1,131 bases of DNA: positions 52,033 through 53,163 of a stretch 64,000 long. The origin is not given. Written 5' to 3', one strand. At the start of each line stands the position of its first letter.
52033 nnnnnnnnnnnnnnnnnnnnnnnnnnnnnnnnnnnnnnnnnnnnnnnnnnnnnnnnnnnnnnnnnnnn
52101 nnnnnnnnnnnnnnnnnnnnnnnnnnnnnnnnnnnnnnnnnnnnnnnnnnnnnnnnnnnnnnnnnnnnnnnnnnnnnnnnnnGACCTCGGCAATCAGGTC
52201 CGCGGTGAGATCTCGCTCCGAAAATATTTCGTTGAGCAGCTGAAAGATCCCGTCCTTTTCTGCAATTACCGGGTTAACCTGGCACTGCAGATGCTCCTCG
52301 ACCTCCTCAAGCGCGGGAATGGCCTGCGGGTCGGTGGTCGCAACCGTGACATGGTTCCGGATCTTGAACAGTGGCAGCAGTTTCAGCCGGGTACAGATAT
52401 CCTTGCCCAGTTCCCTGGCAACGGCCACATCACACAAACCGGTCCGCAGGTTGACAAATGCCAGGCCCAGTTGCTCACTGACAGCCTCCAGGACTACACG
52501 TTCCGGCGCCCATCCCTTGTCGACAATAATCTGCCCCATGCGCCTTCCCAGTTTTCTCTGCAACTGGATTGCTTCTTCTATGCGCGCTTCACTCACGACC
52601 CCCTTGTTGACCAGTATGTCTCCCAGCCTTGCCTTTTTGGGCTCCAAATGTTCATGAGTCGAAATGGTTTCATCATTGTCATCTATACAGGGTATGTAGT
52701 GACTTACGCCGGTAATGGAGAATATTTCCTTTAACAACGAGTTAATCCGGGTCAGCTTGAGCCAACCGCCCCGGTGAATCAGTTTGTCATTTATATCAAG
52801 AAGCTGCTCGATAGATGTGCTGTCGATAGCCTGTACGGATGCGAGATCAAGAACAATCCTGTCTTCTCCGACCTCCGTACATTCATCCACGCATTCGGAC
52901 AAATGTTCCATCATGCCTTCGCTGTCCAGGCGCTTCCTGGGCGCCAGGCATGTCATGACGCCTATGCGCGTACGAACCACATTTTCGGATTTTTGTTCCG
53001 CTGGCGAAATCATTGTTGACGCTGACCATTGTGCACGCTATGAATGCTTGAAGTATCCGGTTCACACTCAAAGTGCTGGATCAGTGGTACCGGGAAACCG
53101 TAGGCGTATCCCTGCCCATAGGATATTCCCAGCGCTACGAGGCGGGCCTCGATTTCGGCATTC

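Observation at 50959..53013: Secretion ATPase combining a STAS-like N-terminal domain with a textbook MshEN c-di-GMP-binding motif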

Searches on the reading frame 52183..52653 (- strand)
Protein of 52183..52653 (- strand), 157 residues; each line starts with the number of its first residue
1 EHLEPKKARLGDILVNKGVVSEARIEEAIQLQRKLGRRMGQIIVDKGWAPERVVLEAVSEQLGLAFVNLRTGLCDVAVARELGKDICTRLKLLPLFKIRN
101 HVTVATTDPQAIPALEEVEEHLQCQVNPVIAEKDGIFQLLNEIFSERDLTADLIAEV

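Call 41: search_solved_structures(query=window:52183-52653:-, max_evalue=0.01, show_alignments=2)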
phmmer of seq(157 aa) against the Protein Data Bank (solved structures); distinct sequences matched with E-value up to 0.01: 16.
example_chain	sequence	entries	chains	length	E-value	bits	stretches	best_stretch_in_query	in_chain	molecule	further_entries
6f8l_G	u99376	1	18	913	2.9e-33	117.9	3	5-150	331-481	Type IV pilus assembly protein PilF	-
5htl_A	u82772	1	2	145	3.8e-14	55.9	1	7-118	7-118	MSHA biogenesis protein MshE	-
5zfr_A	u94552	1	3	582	4.7e-12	49.1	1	7-154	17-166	Type IV pilus biogenesis ATPase PilB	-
6ejf_G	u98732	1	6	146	2.1e-11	47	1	5-141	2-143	Type IV pilus assembly protein PilF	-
8pfa_A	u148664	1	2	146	9.5e-11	44.9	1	6-115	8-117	c-di-GMP binding domain of the ATPase enzyme PilF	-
6olj_C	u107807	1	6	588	1.6e-10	44.2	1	7-155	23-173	Type IV pilus biogenesis ATPase PilB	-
5tsg_B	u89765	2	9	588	1.6e-10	44.2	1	7-155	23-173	Type IV pilus biogenesis ATPase PilB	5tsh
8pdk_A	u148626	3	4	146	2.3e-10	43.6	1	6-115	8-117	c-di-GMP binding domain of the ATPase enzyme PilF | ATP-binding motif-containing protein pilF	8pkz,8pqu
6ejf_J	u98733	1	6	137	2.6e-10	43.5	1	6-115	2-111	Type IV pilus assembly protein PilF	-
9gl5_A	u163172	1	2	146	6.2e-10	42.2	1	6-115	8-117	ATP-binding motif-containing protein pilF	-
9glg_A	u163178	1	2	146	6.3e-10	42.2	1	6-115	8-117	ATP-binding motif-containing protein pilF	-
8pe0_A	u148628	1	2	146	6.9e-10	42.1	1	6-115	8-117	c-di-GMP binding domain of the ATPase enzyme PilF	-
3jc8_Ba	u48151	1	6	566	7.6e-09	38.7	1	8-150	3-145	Type IV-A pilus assembly ATPase PilB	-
9g1w_A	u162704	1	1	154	1.6e-08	37.7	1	8-142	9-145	Type IV pilus assembly ATPase PilB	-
7lkm_A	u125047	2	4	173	3.4e-05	26.8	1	14-141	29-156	Pilus biogenesis protein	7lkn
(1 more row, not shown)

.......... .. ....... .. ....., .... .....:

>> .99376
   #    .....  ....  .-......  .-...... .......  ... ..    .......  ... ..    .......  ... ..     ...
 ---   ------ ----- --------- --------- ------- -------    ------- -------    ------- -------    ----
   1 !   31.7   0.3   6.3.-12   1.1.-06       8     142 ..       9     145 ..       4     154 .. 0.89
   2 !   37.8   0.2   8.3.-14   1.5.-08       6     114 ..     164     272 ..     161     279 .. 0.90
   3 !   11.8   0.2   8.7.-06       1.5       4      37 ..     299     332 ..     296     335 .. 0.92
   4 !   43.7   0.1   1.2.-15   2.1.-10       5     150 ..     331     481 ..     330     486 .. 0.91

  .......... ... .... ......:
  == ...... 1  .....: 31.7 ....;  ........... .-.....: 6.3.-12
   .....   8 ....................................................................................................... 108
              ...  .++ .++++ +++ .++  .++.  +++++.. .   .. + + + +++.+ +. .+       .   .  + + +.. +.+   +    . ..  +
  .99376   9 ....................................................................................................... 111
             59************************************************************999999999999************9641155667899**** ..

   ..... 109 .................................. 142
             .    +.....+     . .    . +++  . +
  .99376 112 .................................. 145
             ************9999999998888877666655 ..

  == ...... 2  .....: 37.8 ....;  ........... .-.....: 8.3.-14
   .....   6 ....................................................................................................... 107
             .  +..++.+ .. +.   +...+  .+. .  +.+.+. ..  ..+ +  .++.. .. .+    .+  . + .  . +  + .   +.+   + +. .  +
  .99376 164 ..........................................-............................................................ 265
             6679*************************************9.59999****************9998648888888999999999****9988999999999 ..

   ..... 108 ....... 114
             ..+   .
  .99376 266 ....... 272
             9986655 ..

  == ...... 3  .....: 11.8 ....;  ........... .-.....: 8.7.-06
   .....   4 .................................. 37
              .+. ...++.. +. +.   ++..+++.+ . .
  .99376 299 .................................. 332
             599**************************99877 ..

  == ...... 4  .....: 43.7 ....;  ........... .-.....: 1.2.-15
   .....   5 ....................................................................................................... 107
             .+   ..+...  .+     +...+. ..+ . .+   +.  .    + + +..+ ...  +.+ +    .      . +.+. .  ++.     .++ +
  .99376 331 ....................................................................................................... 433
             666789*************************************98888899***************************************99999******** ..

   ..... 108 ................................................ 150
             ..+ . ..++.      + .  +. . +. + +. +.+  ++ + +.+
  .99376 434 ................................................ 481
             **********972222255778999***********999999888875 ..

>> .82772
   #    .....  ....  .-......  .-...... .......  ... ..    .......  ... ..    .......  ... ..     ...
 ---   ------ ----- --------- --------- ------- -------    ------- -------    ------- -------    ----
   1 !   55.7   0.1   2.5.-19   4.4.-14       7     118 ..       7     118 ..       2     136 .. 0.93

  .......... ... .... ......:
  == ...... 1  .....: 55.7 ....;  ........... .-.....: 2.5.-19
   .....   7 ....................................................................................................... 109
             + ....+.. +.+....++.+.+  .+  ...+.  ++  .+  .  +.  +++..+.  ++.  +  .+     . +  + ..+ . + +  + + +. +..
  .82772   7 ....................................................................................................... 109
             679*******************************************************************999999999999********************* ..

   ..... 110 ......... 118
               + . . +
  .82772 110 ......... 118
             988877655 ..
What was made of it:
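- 52471..52629 (-): MshEN_N c-di-GMP-binding module: two 24-residue motifs (129-152, 158-181) with a 5-residue spacer. In-register alignment to V. cholerae MshE 5HTL residues 7-118 (call 41).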

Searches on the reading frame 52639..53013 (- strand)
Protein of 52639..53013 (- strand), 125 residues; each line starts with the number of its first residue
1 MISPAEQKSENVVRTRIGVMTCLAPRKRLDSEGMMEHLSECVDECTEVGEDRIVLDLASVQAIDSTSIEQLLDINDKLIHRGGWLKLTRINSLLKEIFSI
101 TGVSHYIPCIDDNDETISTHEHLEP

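Call 32: search_solved_structures(query=A2, max_evalue=1, show_alignments=3)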
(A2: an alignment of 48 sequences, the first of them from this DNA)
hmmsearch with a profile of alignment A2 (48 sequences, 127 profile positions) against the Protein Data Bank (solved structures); distinct sequences matched with E-value up to 1: 12.
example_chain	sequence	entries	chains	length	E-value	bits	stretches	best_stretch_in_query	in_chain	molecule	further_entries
2ka5_A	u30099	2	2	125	9.3e-08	35.1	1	23-118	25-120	Putative anti-sigma factor antagonist TM_1081 | Putative anti-sigma factor antagonist TM1081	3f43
1auz_A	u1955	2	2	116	1.1e-07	34.9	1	33-115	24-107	SPOIIAA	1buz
1th8_B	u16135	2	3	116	3.6e-07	33.2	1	32-112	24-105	Anti-sigma F factor antagonist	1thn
1tid_B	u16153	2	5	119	3.1e-06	30.2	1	32-112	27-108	Anti-sigma F factor antagonist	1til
1sbo_A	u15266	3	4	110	1.7e-05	27.8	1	37-114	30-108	Putative anti-sigma factor antagonist TM1442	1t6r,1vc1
6m36_B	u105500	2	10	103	3.6e-05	26.7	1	55-109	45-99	Anti-sigma-B factor antagonist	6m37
4hyl_A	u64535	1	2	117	7.6e-05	25.7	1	52-110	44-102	Stage II sporulation protein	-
4qtp_A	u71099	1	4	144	0.0015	21.5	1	37-106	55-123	Anti-sigma factor antagonist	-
8ih8_A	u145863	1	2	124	0.0023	20.9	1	36-78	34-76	Anti-sigma-F factor antagonist RsfB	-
8b8d_A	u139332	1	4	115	0.061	16.3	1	39-89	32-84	Phosphoprotein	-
7ch8_K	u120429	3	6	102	0.1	15.5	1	49-107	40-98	STAS domain-containing protein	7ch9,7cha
3t6o_A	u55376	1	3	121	0.17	14.9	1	31-106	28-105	Sulfate transporter/antisigma-factor antagonist STAS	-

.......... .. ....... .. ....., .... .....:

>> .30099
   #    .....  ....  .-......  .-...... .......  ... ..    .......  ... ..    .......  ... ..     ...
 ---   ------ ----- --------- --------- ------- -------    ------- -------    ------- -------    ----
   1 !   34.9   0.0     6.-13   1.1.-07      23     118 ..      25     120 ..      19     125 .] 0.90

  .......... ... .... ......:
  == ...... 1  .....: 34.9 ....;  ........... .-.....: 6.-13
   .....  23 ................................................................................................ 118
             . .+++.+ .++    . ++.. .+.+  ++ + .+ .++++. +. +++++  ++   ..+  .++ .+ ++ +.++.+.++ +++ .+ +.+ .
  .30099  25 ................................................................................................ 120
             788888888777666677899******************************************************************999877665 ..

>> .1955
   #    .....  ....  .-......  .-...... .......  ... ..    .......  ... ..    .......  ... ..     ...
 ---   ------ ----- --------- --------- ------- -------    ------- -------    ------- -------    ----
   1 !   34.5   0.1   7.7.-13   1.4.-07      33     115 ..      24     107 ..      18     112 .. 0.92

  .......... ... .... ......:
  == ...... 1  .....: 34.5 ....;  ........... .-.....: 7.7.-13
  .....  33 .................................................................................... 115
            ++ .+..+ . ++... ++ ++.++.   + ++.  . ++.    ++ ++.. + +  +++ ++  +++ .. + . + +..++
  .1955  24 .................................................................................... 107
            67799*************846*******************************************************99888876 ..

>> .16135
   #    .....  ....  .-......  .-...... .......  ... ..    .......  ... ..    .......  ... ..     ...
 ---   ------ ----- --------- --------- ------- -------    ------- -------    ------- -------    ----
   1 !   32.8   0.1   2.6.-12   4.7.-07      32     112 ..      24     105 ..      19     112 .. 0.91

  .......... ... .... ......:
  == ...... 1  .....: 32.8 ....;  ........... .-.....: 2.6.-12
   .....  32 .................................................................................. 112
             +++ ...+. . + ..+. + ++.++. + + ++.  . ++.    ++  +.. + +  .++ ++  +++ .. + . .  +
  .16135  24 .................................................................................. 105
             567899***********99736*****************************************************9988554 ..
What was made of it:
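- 52678..52980 (-): STAS domain, residues 12-112 (b1 12-17, b2 20-25, a1 34-47, b3 52-56, a2 65-80, b4 84-88, a3 92-101). PDB profile hits to TM1081 and SpoIIAA (call 32).
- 52819..52821 (-): Ser65 codon, structurally equivalent to the SpoIIAA Ser58 phospho-site. Aligned to SpoIIAA Ser58 (call 32).
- Checked: A 48-sequence family profile hits TM1081 and SpoIIAA in the PDB at about 1e-7, with Ser65 aligned to SpoIIAA Ser58 (call 32).
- Ser65 aligns with SpoIIAA Ser58 (call 32).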

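Call 35: predict_structure(alignment_id=A2)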
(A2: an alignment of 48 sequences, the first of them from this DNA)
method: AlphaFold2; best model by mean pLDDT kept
length: 125 residues; sequences in the alignment: 48
mean_pLDDT: 85.3   pTM: 0.76
mean pLDDT of the five models: 85.3, 84.6, 84.3, 83.8, 83.3
residues with pLDDT >= 90: 91; 70-90: 12; 50-70: 7; < 50: 15
segments of 3 or more residues with pLDDT < 50: 1-7, 115-120
pLDDT, mean of each block of 10 residues (from residue 1): 49 93 89 90 96 95 93 97 96 94 95 54 50
secondary structure, 60 per line:
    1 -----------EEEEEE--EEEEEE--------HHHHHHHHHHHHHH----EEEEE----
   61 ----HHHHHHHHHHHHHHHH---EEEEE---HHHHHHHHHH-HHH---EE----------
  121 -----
elements in order: E12-17 E20-25 H34-47 E52-56 H65-80 E84-88 H92-101
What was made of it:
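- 52678..52980 (-): AF2 pLDDT 85 (call 35).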

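Call 38: fold_search(model_id=the predicted structure, library=pdb)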
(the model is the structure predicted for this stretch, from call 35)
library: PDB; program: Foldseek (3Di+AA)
matches with E <= 10: 1421; with E <= 0.001: 30
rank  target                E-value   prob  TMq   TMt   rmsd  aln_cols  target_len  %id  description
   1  6m36_B                1.1e-06  1.00  0.70  0.86   1.9       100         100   23  The crystal structure of B. subtilis RsbV/RsbW complex in the monoclinic crystal form (released 2020-07-15)
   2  6m36_H                1.8e-06  1.00  0.69  0.84   2.0        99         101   23  The crystal structure of B. subtilis RsbV/RsbW complex in the monoclinic crystal form (released 2020-07-15)
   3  3f43                  4.2e-06  1.00  0.73  0.78   1.5       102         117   24  Crystal structure of a putative anti-sigma factor antagonist (tm1081) from thermotoga maritima at 1.59 A resolution (released 2008-11-25)
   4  2ka5_MODEL_1_A        5.5e-06  1.00  0.70  0.70   1.7        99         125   25  NMR Structure of the protein TM1081 (released 2008-11-25)
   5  1thn_B                5.5e-06  1.00  0.71  0.77   1.9       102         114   20  Crystal Structures of the ADP and ATP bound forms of the Bacillus Anti-sigma factor SpoIIAB in complex with the Anti-a (released 2004-06-15)
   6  6m36_F                5.9e-06  1.00  0.64  0.82   2.4        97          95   24  The crystal structure of B. subtilis RsbV/RsbW complex in the monoclinic crystal form (released 2020-07-15)
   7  1th8_B                8.2e-06  1.00  0.71  0.77   2.1       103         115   20  Crystal Structures of the ADP and ATP bound forms of the Bacillus Anti-sigma factor SpoIIAB in complex with the Anti-a (released 2004-06-15)
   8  4hyl_A                8.2e-06  1.00  0.68  0.75   3.0       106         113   18  The crystal structure of an anti-sigma-factor antagonist from Haliangium ochraceum DSM 14365 (released 2012-11-28)
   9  1tid_D                1.1e-05  1.00  0.69  0.73   1.9       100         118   19  Crystal Structures of the ADP and ATP bound forms of the Bacillus Anti-sigma factor SpoIIAB in complex with the Anti-a (released 2004-06-15)
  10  1vc1_A                1.4e-05  1.00  0.73  0.82   1.7       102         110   19  Crystal structure of the TM1442 protein from Thermotoga maritima, a homolog of the Bacillus subtilis general stress re (released 2004-09-28)
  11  1tid_B                1.5e-05  1.00  0.71  0.74   2.2       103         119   19  Crystal Structures of the ADP and ATP bound forms of the Bacillus Anti-sigma factor SpoIIAB in complex with the Anti-a (released 2004-06-15)
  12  6m36_D                1.6e-05  1.00  0.67  0.83   2.0        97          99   24  The crystal structure of B. subtilis RsbV/RsbW complex in the monoclinic crystal form (released 2020-07-15)
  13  1til_B                1.9e-05  1.00  0.70  0.75   2.2       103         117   19  Crystal Structures of the ADP and ATP bound forms of the Bacillus Anti-sigma factor SpoIIAB in complex with the Anti-a (released 2004-06-15)
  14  1h4y_A                2.7e-05  1.00  0.68  0.73   2.9       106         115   14  Structure of the Anti-Sigma Factor Antagonist SpoIIAA in its Unphosphorylated Form (released 2001-07-06)
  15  8ih8_B                3.5e-05  1.00  0.69  0.73   2.0       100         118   16  anti-sigmaF factor and Anti-sigmaF factor antagonist complex(usfx-RsfB) (released 2024-02-28)
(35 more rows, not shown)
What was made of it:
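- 52678..52980 (-): Foldseek top hits RsbV/TM1081/SpoIIAA, TM 0.7-0.86 (call 38).
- On STAS domain (Pfam PF01740): The AF2 model has pLDDT 85, and Foldseek top hits are all STAS proteins (calls 35, 38).
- Closest known: SpoIIAA / RsbV / TM1081-type anti-sigma-factor antagonists. Same: It shares the fold (rmsd 1.5-2.1 A, TM 0.7-0.86) and has a conserved Ser at the phospho-site position (calls 32, 38).
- Checked: An AF2 model of residues 1-125 (pLDDT 85) matches RsbV, TM1081, SpoIIAA, TM1442 and RsbS at rmsd 1.5-2.1 A (calls 35, 38).
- The STAS fold is confirmed by profile and structure (calls 32, 35, 38). The closest structural matches are phosphorylatable antagonists: RsbV, SpoIIAA, TM1442 and RsbS (call 38).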
